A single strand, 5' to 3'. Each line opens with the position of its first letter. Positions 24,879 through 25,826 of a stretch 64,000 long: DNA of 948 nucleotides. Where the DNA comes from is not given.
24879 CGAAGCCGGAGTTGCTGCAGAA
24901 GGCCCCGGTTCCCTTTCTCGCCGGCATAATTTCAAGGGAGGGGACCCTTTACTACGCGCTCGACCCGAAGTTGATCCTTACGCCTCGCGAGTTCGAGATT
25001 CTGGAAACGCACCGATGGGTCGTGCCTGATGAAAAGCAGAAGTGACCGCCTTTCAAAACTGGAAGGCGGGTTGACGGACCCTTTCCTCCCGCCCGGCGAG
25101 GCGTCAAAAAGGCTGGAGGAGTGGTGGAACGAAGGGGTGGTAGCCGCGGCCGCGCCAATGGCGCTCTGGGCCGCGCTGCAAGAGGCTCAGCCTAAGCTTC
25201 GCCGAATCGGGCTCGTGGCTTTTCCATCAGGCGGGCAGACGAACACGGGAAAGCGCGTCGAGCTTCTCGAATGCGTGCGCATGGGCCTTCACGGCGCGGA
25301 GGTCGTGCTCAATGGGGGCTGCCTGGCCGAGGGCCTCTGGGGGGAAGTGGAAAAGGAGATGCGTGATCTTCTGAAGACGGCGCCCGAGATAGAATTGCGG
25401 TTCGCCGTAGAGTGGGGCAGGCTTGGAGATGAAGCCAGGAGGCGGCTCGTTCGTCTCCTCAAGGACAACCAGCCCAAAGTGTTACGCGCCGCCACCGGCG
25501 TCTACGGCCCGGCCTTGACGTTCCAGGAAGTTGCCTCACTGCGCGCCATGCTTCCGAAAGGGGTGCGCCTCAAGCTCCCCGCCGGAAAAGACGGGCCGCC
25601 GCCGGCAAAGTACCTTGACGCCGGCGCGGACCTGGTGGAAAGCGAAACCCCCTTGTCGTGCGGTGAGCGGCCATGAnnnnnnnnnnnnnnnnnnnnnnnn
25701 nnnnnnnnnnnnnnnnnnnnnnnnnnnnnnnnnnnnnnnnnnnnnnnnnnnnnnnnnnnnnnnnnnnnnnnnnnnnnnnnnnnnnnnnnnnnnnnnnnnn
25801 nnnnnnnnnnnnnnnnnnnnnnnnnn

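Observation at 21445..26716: Five-gene translationally coupled chemosensory operon ending in a DeoC-like protein and a flippase-like membrane protein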

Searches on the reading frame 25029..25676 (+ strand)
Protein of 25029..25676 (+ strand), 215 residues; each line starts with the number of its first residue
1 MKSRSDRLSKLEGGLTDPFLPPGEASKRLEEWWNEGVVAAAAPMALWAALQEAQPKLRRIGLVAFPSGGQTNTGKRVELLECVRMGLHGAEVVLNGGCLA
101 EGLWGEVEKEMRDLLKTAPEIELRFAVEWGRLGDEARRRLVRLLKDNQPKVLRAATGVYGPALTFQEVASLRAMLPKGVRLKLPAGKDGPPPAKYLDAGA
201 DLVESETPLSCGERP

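Call 3: search_protein_families(library=pfam, proteins=[window:25029-25676:+], max_evalue=0.1)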
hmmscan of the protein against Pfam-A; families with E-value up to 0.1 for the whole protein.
window:25029-25676:+ (215 aa): 0 families

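Call 4: search_protein_families(library=ncbifam, proteins=[window:25029-25676:+], max_evalue=0.1)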
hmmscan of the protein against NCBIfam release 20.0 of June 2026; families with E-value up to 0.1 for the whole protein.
window:25029-25676:+ (215 aa): 1 family
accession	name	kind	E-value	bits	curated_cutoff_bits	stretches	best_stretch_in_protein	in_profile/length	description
TIGR00126.1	deoC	equivalog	3.7e-09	36.3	117.3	1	61-205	58-203/211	deoxyribose-phosphate aldolase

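Call 5: search_solved_structures(query=window:25029-25676:+, max_evalue=1, show_alignments=3)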
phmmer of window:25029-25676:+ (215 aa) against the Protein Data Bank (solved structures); distinct sequences matched with E-value up to 1: 14.
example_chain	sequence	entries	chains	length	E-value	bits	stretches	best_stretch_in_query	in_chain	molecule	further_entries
8qps_A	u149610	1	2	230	4.3e-07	33.1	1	50-203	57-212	Deoxyribose-phosphate aldolase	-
6d33_A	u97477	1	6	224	8.7e-07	32.1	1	42-205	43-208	Deoxyribose-phosphate aldolase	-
1mzh_A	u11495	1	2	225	9.2e-07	32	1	54-213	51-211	Deoxyribose-phosphate aldolase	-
1j2w_A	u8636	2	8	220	4.2e-06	29.9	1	16-203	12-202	Aldolase protein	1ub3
6msw_A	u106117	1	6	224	6e-06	29.4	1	42-204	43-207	Deoxyribose-phosphate aldolase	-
4zv6_A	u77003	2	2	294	1.9e-05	27.7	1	120-161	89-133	AlphaRep-7 | alpha-Rep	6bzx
5dbu_A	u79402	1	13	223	0.00021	24.3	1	47-204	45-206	Deoxyribose-phosphate aldolase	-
5dbt_A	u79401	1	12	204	0.00051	23.1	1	47-200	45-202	Deoxyribose-phosphate aldolase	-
6gwd_G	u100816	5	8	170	0.0043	20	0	107-159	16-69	iiH5 ALPHAREP | iih5 Alpha Repeating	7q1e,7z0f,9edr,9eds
8aw4_A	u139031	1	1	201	0.0057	19.6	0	119-161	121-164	ALPHAREP bB-E3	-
3r12_A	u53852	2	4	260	0.065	16.2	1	16-172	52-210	Deoxyribose-phosphate aldolase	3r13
6gx7_E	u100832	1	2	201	0.23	14.4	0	125-161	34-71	iiiA5 ALPHAREP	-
5arm_A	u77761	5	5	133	0.23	14.4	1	75-125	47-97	CSP3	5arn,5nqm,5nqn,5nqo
1vcv_A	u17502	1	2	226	0.4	13.6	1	16-161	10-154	Probable deoxyribose-phosphate aldolase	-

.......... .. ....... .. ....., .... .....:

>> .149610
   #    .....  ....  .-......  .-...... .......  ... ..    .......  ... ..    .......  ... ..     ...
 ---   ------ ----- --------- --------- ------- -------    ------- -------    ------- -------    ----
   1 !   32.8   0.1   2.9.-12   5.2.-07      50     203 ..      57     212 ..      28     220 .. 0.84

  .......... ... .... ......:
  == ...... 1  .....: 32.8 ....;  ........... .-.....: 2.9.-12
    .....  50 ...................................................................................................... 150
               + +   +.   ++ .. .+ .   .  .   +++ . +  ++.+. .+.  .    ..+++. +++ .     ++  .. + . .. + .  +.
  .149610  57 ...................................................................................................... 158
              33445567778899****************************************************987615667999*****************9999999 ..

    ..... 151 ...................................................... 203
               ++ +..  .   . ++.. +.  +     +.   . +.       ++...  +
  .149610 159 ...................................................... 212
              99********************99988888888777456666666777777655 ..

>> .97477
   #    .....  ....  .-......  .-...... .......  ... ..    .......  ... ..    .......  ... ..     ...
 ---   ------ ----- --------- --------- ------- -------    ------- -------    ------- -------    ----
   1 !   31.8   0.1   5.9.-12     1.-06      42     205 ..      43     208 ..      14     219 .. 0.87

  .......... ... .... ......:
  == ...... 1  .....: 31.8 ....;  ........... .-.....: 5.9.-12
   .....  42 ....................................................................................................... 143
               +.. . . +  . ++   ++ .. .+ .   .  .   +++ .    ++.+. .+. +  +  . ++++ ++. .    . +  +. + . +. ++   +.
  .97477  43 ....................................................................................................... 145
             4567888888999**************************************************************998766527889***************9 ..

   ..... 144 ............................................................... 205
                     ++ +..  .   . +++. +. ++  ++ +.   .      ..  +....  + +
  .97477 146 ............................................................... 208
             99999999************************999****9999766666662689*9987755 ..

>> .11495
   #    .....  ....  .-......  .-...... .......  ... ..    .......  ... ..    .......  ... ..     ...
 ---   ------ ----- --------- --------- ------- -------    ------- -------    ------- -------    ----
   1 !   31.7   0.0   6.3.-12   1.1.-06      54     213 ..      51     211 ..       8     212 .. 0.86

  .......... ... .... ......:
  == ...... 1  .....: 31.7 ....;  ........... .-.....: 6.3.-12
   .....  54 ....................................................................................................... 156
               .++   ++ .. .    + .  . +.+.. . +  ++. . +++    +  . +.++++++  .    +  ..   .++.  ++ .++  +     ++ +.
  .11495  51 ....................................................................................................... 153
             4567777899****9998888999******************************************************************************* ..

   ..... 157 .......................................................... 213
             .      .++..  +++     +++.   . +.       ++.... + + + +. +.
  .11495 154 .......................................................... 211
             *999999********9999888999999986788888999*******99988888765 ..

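Call 8: find_homologous_proteins(query=window:25029-25676:+, max_evalue=0.001)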
Query window:25029-25676:+ (215 aa): 9 proteins with E <= 0.001 among 2184 candidates.
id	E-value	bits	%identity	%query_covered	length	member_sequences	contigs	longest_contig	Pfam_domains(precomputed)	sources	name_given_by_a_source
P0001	6.9e-137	472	100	100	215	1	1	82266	-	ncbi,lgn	-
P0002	3.0e-78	280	63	99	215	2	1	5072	-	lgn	-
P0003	3.0e-75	271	62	98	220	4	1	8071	-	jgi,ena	jgi:deoxyribose-phosphate aldolase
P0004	1.8e-73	265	64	97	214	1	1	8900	-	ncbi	-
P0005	2.7e-44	170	49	96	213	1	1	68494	-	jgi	-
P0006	4.1e-43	166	51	92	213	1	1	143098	-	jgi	-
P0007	1.9e-40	157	47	93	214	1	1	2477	-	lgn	-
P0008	6.9e-28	116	41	97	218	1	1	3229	-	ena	-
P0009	4.1e-27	113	41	100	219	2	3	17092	-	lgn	-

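Call 9: find_encoding_contigs(protein=P0005, flank=8000, max_places=3)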
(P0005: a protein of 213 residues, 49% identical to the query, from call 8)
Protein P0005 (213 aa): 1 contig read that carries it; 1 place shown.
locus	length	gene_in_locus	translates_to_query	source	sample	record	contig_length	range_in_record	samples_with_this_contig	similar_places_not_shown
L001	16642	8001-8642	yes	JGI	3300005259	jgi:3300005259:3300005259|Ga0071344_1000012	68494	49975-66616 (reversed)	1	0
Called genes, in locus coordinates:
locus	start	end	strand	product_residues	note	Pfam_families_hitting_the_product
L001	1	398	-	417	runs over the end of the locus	-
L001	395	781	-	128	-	-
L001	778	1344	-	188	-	PF04542:Sigma70_r2, PF08281:Sigma70_r4_2 (weak), PF04545:Sigma70_r4 (weak)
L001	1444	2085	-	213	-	-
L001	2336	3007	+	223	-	PF01694:Rhomboid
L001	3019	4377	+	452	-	PF05833:NFACT_N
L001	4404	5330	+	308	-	PF04392:ABC_sub_bind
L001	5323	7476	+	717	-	PF06103:DUF948 (faint), PF00672:HAMP, PF00015:MCPsignal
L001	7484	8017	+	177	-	PF01584:CheW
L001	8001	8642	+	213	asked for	-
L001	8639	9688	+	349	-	PF03706:LPG_synthase_TM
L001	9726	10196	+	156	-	PF22811:Zn_ribbon_NrdR, PF03477:ATP-cone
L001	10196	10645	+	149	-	PF00011:HSP20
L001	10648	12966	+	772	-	PF02190:LON_substr_bdg, PF00004:AAA, PF07728:AAA_5, PF22667:Lon_lid, PF05362:Lon_C, PF13541:ChlI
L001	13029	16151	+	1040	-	PF00069:Pkinase, PF01636:APH (faint), PF07714:PK_Tyr_Ser-Thr, PF23414:Beta-prop_EML_2 (faint), PF23381:Beta-prop_IFT122_1st (weak), PF25173:Beta-prop_WDR3_1st, PF25175:Beta-prop_WDR5, PF25174:Beta-prop_THOC3 (weak), +3 more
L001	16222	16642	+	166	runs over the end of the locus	-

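Call 10: find_encoding_contigs(protein=P0006, flank=8000, max_places=3)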
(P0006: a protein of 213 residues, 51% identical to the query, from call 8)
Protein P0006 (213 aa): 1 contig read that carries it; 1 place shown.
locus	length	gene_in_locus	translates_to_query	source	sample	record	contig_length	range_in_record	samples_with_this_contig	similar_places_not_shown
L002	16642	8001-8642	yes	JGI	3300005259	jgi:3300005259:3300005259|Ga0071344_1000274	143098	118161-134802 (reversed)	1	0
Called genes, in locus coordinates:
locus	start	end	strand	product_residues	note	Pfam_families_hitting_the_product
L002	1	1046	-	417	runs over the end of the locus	-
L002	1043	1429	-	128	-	-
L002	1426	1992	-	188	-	PF04542:Sigma70_r2, PF08281:Sigma70_r4_2 (weak), PF04545:Sigma70_r4 (weak)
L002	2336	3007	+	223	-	PF01694:Rhomboid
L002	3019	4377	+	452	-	PF05833:NFACT_N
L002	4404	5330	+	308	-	PF04392:ABC_sub_bind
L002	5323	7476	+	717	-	PF00672:HAMP, PF00015:MCPsignal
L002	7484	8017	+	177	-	PF01584:CheW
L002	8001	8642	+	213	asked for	-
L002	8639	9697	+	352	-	PF03706:LPG_synthase_TM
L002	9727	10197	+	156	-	PF22811:Zn_ribbon_NrdR, PF03477:ATP-cone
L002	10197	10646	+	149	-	PF00011:HSP20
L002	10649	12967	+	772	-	PF02190:LON_substr_bdg, PF00004:AAA, PF07728:AAA_5, PF22667:Lon_lid, PF05362:Lon_C, PF13541:ChlI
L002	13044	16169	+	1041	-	PF00069:Pkinase, PF01636:APH (faint), PF07714:PK_Tyr_Ser-Thr, PF13360:PQQ_2 (faint), PF25173:Beta-prop_WDR3_1st, PF23381:Beta-prop_IFT122_1st (weak), PF25175:Beta-prop_WDR5, PF25174:Beta-prop_THOC3 (weak), +2 more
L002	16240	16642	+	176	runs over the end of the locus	-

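Call 11: find_encoding_contigs(protein=P0001, flank=8000, max_places=3)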
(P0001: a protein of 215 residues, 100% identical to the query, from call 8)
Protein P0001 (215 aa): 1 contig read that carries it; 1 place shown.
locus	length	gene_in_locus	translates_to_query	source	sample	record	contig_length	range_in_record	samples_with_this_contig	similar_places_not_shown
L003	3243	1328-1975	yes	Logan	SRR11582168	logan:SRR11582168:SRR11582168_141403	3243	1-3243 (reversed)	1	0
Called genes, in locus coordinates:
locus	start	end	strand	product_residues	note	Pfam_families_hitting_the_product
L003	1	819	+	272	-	?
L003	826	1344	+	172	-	PF01584:CheW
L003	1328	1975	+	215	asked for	-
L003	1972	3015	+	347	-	PF03706:LPG_synthase_TM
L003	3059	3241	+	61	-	?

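Call 12: find_encoding_contigs(protein=P0009, flank=10000, max_places=4)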
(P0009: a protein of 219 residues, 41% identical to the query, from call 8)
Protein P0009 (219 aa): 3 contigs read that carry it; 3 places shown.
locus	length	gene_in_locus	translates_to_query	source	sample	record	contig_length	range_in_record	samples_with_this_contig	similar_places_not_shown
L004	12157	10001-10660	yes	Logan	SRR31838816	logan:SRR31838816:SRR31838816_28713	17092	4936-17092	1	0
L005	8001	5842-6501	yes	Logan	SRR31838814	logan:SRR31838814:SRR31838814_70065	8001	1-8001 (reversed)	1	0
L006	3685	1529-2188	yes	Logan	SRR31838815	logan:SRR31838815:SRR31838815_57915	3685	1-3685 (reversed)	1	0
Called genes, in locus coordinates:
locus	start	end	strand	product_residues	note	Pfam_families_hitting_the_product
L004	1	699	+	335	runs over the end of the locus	PF00109:ketoacyl-synt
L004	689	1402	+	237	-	PF02578:Cu-oxidase_4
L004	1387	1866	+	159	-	PF01967:MoaC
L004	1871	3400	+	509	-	PF13432:TPR_16 (weak), PF14559:TPR_19 (weak), PF23914:TPR_CcmH_CycH (weak), PF13432:TPR_16, PF14559:TPR_19, PF00515:TPR_1, PF13424:TPR_12, PF13432:TPR_16, +15 more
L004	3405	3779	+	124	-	PF01648:ACPS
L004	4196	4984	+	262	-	PF01694:Rhomboid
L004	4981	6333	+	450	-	PF05833:NFACT_N (weak), PF05670:NFACT-R_1 (weak)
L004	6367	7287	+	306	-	-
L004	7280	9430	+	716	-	PF00672:HAMP (weak), PF00015:MCPsignal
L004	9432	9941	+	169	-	PF01584:CheW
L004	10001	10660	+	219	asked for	-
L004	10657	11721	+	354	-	PF03706:LPG_synthase_TM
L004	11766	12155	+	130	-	?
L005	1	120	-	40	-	?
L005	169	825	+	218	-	PF01694:Rhomboid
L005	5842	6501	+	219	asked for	-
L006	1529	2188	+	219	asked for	-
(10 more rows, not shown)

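Call 13: find_encoding_contigs(protein=P0008, flank=10000, max_places=3)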
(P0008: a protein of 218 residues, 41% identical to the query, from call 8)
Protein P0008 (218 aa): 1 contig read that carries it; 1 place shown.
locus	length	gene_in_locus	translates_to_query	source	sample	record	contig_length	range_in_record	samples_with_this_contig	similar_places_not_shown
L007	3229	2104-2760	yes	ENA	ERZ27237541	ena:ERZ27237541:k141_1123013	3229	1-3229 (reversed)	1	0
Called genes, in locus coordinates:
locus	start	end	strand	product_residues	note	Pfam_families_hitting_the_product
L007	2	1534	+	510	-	?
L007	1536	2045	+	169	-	PF01584:CheW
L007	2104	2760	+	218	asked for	-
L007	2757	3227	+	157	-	?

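Call 14: find_encoding_contigs(protein=P0004, flank=10000, max_places=3)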
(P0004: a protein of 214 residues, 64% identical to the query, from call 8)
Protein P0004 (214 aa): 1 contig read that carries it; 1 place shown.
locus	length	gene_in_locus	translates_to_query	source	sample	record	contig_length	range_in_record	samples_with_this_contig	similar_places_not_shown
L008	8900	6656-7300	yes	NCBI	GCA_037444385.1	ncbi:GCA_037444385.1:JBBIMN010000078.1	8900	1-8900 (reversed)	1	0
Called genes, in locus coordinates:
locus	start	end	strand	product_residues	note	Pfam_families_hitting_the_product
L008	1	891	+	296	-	?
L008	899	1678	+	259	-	PF01694:Rhomboid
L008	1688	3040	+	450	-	PF05833:NFACT_N (weak), PF05670:NFACT-R_1 (weak)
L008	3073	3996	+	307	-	PF04392:ABC_sub_bind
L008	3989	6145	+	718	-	PF00672:HAMP, PF00015:MCPsignal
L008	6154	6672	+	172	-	PF01584:CheW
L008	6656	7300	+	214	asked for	-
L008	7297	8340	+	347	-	PF03706:LPG_synthase_TM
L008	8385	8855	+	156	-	PF22811:Zn_ribbon_NrdR, PF03477:ATP-cone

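Call 15: find_encoding_contigs(protein=P0003, flank=10000, max_places=3)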
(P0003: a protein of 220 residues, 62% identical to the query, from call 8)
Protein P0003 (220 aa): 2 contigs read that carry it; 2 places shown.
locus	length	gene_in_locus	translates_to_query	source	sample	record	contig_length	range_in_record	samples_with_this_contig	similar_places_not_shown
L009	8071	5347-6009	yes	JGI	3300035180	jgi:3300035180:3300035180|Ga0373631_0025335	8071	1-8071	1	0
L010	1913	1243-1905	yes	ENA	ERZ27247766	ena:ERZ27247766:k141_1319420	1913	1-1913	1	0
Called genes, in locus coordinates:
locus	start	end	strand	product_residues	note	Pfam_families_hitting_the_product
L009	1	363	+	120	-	?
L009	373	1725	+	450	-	PF05833:NFACT_N (weak), PF05670:NFACT-R_1 (weak)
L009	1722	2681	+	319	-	PF04392:ABC_sub_bind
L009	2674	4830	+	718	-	PF00672:HAMP, PF00015:MCPsignal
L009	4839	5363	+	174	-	PF01584:CheW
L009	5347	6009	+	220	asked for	-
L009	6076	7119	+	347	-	PF03706:LPG_synthase_TM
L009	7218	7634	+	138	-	PF22811:Zn_ribbon_NrdR, PF03477:ATP-cone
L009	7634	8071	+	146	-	?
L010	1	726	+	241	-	?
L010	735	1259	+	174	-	PF01584:CheW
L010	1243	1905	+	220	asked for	-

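Call 18: find_related_loci(query=A1, collection=genome_contigs, flank=10000)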
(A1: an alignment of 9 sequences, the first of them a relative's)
Query A1 (215 aa) in genome_contigs; peptide patterns used: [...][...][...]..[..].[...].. (x = any residue, [..] = any of these).
41 stretches matched a pattern; 7 encode a relative of the query (tblastn E <= 1e-3); 7 distinct loci.
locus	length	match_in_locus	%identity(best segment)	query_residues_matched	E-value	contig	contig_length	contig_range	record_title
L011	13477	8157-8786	62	1-210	3e-80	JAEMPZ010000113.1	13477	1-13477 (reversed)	MAG: Acidobacteria bacterium isolate 2016_B02_sed_C_26 c_000000001123, whole genome shotgun sequence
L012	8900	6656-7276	64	1-208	2e-79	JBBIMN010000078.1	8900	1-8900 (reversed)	MAG: Acidobacteriota bacterium isolate RVF170221_bin_233 NODE_8533_length_8900_cov_3.990503, whole genome shotgun sequen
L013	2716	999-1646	48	1-215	2e-51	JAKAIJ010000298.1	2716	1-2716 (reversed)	MAG: Acidobacteria bacterium isolate WY3.bin21 NODE_92677_length_2716_cov_1.137505, whole genome shotgun sequence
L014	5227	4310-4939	44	1-208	3e-43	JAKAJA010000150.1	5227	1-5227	MAG: Acidobacteria bacterium isolate WY3.bin59 NODE_32863_length_5227_cov_1.396863, whole genome shotgun sequence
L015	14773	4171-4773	39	10-208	6e-38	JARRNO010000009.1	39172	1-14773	MAG: Acidobacteriota bacterium isolate Spart_126_MAG scaffold_964, whole genome shotgun sequence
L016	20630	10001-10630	41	1-208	3e-37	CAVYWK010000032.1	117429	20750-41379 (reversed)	MAG: uncultured Acidobacteriota bacterium isolate MFD01299.bin.2.92 genome assembly, contig: contig_80324, whole genome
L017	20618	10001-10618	38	5-208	7e-23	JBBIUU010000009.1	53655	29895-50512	MAG: Acidobacteriota bacterium isolate FAS170219_bin_60 NODE_99_length_53655_cov_14.986660, whole genome shotgun sequenc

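Call 26: predict_structure(alignment_id=A1)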
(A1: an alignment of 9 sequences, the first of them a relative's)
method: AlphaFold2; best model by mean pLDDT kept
length: 215 residues; sequences in the alignment: 9
mean_pLDDT: 88.3   pTM: 0.87
mean pLDDT of the five models: 88.3, 88.0, 87.7, 87.1, 85.9
residues with pLDDT >= 90: 143; 70-90: 54; 50-70: 11; < 50: 7
segments of 3 or more residues with pLDDT < 50: 211-215
pLDDT, mean of each block of 10 residues (from residue 1): 68 90 92 91 92 80 86 96 96 91 94 97 94 91 96 79 90 95 85 91 86 40
secondary structure, 60 per line:
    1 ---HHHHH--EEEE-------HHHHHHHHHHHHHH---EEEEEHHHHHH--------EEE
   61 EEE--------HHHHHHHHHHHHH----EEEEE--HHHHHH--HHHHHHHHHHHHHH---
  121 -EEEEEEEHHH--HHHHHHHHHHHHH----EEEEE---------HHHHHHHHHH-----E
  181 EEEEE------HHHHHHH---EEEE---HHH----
elements in order: H4-8 E11-14 H22-35 E39-43 H44-49 E58-63 H72-84 E89-93 H96-101 H104-117 E122-128 H134-146 E151-155 H165-174 E180-185 H192-198 E202-205
